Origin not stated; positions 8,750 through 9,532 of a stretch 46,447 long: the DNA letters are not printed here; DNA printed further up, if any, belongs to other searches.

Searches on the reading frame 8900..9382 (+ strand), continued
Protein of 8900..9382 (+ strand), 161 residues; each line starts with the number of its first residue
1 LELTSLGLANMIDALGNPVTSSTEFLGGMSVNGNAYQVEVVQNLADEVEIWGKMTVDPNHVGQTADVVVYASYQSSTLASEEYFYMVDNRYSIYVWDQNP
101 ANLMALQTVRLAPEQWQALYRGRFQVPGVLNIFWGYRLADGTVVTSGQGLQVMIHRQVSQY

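Call 47: search_protein_families(library=pfam, proteins=[L002:2854-4989:+, L004:2737-6456:+, L010:1304-3019:+, L011:1927-4173:+, L015:1939-3423:+, L005:2002-3432:+, L012:1261-3324:+, L003:1816-3435:+, L003:3791-6409:+, L006:1573-3459:+], max_evalue=0.0001)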
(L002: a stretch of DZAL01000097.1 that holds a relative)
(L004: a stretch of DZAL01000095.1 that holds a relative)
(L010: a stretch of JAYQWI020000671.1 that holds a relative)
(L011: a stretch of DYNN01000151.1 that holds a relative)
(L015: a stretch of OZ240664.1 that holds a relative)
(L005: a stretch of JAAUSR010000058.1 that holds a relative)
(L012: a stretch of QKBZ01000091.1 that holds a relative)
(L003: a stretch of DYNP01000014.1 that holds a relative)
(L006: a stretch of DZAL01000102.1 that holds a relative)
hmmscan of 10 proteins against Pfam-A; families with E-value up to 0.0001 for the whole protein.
L002:2854-4989:+ (712 aa): 2 families
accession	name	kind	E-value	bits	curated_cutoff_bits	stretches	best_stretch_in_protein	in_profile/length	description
PF00561.26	Abhydrolase_1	-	7.4e-15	55.7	25.8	1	272-450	2-126/245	alpha/beta hydrolase fold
PF08386.16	Abhydrolase_4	-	2.7e-12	47.1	21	1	585-667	11-94/103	TAP-like protein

L004:2737-6456:+ (1240 aa): 7 families
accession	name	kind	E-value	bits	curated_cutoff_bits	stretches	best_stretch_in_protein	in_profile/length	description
PF15780.11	ASH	-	3e-15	56.6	27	1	355-446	10-97/98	Abnormal spindle-like microcephaly-assoc'd, ASPM-SPD-2-Hydin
PF25020.1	TTR_TEN1-4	-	7.3e-15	55.1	27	1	755-838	2-86/86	Teneurin TTR-like domain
PF22073.2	Cep192_D4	-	1.1e-12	48.6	35.5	1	356-455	8-109/112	Cep192 domain 4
PF22544.2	HYDIN_VesB_CFA65-like_Ig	-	3.6e-10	40.4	25.5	1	357-451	8-97/100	HYDIN/CFA65/VesB-like, Ig-like domain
PF00041.27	fn3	-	8.1e-07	29.6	25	1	253-332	10-78/84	Fibronectin type III domain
PF13620.12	CarboxypepD_reg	-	1.7e-06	28.7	32.3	1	762-829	2-72/82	Carboxypeptidase regulatory-like domain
PF24329.1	FN-plug_TEN1-4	-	2.5e-06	28.1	27.8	1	1128-1198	2-70/86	Teneurin 1-4, FN-plug domain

L010:1304-3019:+ (572 aa): 2 families
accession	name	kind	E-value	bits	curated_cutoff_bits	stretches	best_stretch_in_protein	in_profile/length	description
PF01400.30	Astacin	-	4e-09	36.8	22.5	1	265-459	16-186/189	Astacin (Peptidase family M12A)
PF00413.30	Peptidase_M10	-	1.5e-06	28.7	24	0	265-366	20-137/159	Matrixin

L011:1927-4173:+ (749 aa): 0 families

L015:1939-3423:+ (495 aa): 1 family
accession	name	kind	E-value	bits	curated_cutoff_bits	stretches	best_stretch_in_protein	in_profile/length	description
PF00413.30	Peptidase_M10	-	1.2e-13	51.7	24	1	45-214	2-158/159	Matrixin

L005:2002-3432:+ (477 aa): 0 families

L012:1261-3324:+ (688 aa): 2 families
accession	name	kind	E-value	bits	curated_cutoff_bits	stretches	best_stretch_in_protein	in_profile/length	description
PF23759.1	GBD_T9SS_assoc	-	9.7e-09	36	27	0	47-164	2-110/116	Galactose binding domain-like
PF19081.6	Ig_7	-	9.6e-05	23.1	27.3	1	451-531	9-78/84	Ig-like domain CHU_C associated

L003:1816-3435:+ (540 aa): 1 family
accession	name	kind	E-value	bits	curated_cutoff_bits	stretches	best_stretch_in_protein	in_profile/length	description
PF00188.32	CAP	-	2.7e-10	41.6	21.1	1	68-218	2-116/117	Cysteine-rich secretory protein family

L003:3791-6409:+ (873 aa): 0 families

L006:1573-3459:+ (629 aa): 0 families

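Call 49: list_cluster_members(proteins=[P0008, P0016, P0022, P0013, P0019, P0007, P0050, P0024, P0089, P0140])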
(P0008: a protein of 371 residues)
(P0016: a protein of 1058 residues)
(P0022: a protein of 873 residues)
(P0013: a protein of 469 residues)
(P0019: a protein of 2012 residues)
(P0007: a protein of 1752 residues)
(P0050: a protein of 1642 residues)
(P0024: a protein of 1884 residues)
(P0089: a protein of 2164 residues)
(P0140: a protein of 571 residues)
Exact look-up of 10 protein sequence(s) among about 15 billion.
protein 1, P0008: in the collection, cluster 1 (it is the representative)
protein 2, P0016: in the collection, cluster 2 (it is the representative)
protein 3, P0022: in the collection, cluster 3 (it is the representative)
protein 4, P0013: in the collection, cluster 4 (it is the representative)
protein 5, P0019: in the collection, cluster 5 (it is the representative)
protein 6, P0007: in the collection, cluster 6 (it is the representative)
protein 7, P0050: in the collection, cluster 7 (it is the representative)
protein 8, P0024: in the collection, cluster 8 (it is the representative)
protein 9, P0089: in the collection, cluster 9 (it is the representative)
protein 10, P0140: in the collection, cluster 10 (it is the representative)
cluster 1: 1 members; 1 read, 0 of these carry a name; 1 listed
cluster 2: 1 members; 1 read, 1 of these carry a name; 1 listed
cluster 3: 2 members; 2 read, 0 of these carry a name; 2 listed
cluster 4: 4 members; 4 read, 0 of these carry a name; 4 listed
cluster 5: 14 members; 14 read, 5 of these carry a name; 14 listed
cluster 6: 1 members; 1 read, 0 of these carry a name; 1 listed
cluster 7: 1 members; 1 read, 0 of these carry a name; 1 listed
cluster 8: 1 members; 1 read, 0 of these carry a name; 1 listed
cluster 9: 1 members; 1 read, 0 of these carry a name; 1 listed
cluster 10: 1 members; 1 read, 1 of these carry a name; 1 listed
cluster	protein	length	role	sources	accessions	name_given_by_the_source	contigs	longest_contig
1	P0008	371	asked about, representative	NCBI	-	-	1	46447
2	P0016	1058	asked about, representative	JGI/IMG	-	hypothetical protein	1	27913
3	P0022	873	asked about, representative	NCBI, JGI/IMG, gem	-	-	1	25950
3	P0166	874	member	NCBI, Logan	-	-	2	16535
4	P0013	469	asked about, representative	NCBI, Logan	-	-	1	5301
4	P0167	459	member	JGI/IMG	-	-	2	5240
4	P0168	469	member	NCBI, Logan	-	-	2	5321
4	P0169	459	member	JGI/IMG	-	-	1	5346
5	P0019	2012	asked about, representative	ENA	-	-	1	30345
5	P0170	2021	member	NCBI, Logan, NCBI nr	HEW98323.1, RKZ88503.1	MAG: hypothetical protein DRR16_04805 [Candidatus Parabeggiatoa sp. nov. 3] | MAG: hypothetical protein DRR16_04805 [Gammaproteobacteria bacterium]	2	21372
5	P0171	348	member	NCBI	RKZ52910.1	MAG: hypothetical protein DRQ99_32160, partial [Candidatus Parabeggiatoa sp. nov. 3]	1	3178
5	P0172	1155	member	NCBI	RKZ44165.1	MAG: hypothetical protein DRR00_28645, partial [Candidatus Parabeggiatoa sp. nov. 3]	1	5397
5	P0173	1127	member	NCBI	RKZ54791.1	MAG: hypothetical protein DRQ99_30920, partial [Candidatus Parabeggiatoa sp. nov. 3]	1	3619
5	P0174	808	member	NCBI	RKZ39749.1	MAG: hypothetical protein DRR00_33080, partial [Candidatus Parabeggiatoa sp. nov. 3]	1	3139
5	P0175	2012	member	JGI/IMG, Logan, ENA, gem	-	-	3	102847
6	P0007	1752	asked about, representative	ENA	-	-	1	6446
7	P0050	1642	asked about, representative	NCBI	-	-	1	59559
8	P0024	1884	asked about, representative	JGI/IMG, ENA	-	-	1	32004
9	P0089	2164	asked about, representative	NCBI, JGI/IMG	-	-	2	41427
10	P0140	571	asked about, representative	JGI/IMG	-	hypothetical protein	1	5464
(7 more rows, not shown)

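Call 54: search_dna_similar(query=window:8900-9382:+, collection=plasmids, mode=protein, max_evalue=0.01)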
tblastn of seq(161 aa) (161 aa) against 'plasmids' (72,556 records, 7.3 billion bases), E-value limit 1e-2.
No match.

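Call 59: list_cluster_members(proteins=[P0095, P0100, P0108, P0109, P0115, P0122, P0128, P0133, P0138, P0141])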
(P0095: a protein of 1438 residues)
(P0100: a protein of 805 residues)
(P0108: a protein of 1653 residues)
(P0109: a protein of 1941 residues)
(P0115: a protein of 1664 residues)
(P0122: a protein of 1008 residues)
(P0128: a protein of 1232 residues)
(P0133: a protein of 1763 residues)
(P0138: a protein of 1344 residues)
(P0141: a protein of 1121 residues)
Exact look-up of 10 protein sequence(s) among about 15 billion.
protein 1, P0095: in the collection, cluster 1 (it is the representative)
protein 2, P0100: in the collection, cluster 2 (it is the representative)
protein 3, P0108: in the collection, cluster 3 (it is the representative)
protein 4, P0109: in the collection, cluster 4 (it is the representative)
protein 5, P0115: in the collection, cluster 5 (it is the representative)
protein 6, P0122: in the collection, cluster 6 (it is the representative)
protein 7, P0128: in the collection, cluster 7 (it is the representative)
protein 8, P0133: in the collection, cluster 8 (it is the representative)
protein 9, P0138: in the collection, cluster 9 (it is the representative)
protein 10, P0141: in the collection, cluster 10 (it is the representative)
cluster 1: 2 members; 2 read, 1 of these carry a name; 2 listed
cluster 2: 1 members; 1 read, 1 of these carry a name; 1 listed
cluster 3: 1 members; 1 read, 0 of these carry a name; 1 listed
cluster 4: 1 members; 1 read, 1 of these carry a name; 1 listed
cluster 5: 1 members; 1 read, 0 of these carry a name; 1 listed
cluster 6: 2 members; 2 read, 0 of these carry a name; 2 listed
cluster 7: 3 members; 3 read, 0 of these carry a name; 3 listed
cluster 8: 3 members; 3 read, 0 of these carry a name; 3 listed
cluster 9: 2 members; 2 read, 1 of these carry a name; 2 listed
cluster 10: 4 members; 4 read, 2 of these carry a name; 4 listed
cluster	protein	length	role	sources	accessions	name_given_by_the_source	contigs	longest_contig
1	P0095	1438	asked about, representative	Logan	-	-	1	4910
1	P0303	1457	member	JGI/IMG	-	parallel beta-helix repeat protein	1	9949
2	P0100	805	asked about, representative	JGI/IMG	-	predicted secreted protein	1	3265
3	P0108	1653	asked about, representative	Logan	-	-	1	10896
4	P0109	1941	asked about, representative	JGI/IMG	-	hypothetical protein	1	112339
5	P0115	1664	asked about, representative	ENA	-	-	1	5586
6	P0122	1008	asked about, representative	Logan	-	-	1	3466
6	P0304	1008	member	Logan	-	-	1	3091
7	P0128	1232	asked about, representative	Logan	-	-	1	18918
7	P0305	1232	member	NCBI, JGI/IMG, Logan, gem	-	-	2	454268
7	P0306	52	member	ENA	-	-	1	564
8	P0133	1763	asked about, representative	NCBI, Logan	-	-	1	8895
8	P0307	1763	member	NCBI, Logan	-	-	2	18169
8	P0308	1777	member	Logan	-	-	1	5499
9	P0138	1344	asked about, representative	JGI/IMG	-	hypothetical protein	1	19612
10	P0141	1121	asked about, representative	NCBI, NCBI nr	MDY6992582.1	MAG: choice-of-anchor D domain-containing protein, partial [Pseudomonadota bacterium] | choice-of-anchor D domain-containing protein [Pseudomonadota bacterium]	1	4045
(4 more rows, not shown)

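Call 72: fold_search(model_id=the predicted structure, library=viral)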
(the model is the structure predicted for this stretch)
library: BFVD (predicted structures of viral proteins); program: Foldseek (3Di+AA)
matches with E <= 10: 937; with E <= 0.001: 4
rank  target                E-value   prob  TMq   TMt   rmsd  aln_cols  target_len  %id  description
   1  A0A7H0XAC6            9.9e-05  1.00  0.39  0.20   9.3       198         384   11  (no name in the UniProt tables at hand)
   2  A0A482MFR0            2.5e-04  1.00  0.43  0.34  10.9       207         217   12  (no name in the UniProt tables at hand)
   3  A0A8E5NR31            6.7e-04  1.00  0.40  0.21   8.1       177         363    8  (no name in the UniProt tables at hand)
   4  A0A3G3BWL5            8.8e-04  1.00  0.46  0.44   8.9       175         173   11  (no name in the UniProt tables at hand)
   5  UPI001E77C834         4.2e-03  0.75  0.28  0.25  10.3       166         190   10  (no name look-up for this kind of identifier)
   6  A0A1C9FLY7            5.0e-03  0.92  0.28  0.14   8.3       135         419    8  (no name in the UniProt tables at hand)
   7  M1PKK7                5.3e-03  1.00  0.44  0.49  10.1       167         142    5  (no name in the UniProt tables at hand)
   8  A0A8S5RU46            5.6e-03  0.90  0.30  0.28   9.8       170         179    3  (no name in the UniProt tables at hand)
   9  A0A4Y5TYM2            6.2e-03  0.94  0.36  0.23  12.7       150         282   11  (no name in the UniProt tables at hand)
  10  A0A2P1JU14            6.9e-03  0.94  0.36  0.41  13.7       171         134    7  Uncharacterized protein [Anoxybacillus phage A403]
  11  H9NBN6                8.1e-03  0.95  0.38  0.11  10.6       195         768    7  (no name in the UniProt tables at hand)
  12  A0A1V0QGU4            9.6e-03  0.90  0.31  0.29   9.7       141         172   11  SWPV1-144 [Shearwaterpox virus]
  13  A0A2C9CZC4            1.3e-02  0.91  0.39  0.22  10.9       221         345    8  Possible surface protein, responsible for cell interaction contains cell adhesion domain and ChW-repeats [Yersinia phage fHe-Yen9-04]
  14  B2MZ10                1.3e-02  0.87  0.36  0.19  10.1       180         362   10  Envelope glycoprotein I [Infectious laryngotracheitis virus]
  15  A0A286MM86            1.6e-02  0.87  0.38  0.19  10.1       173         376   10  Envelope glycoprotein I [Beluga whale alphaherpesvirus 1]
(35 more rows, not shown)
